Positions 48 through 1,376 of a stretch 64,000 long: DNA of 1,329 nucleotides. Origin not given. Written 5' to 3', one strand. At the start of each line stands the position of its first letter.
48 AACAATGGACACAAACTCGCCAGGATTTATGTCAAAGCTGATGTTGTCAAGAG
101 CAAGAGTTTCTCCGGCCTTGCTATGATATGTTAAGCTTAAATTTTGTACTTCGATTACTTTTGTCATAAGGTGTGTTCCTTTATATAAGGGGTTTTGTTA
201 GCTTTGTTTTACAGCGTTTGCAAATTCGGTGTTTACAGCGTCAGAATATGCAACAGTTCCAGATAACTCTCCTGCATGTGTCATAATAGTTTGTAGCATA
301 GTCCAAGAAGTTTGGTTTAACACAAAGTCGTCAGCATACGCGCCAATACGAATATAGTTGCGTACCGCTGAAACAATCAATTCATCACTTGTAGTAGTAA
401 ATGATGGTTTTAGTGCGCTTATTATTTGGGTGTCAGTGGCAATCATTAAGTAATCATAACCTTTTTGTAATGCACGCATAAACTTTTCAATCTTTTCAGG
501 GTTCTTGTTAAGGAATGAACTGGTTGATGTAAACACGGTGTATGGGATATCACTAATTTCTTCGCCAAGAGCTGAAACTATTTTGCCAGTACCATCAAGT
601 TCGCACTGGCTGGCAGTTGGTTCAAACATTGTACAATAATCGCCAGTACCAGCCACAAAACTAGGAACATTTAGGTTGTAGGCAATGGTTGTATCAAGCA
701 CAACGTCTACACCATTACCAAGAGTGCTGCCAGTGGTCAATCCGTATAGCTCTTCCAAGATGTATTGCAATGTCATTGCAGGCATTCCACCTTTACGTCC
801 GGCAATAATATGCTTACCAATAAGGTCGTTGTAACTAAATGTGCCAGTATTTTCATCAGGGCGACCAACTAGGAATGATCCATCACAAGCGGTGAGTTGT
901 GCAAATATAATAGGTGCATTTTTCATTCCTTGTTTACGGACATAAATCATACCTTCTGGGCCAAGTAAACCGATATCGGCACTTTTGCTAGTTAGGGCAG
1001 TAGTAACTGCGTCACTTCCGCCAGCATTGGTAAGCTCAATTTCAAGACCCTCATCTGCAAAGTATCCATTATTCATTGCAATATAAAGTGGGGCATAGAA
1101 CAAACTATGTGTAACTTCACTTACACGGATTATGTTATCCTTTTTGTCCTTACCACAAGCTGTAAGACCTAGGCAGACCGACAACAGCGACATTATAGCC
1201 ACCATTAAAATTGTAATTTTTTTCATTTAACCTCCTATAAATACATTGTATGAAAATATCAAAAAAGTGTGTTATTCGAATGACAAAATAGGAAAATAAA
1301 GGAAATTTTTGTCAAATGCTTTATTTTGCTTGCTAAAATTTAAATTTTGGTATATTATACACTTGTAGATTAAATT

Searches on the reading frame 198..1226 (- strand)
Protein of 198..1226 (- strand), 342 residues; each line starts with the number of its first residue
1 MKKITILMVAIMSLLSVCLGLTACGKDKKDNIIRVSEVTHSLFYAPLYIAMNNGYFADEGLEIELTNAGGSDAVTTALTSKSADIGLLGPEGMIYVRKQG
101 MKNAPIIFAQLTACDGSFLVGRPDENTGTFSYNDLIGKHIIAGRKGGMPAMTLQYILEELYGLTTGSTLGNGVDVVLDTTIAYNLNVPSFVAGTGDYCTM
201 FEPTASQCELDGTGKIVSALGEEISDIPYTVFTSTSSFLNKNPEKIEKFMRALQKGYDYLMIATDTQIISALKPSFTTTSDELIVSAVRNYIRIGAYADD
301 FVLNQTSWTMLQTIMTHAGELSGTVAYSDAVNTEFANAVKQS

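Call 79: search_protein_families(library=pfam, proteins=[window:198-1226:-], max_evalue=0.00001)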
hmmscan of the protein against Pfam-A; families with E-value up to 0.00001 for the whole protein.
window:198-1226:- (342 aa): 2 families
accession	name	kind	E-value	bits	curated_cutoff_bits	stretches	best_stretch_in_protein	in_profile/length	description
PF09084.16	NMT1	-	3.1e-18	66.9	20.5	1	45-261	5-210/216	NMT1/THI5 like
PF13379.11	NMT1_2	-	3e-13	50.6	24.7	1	44-261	18-239/252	NMT1-like family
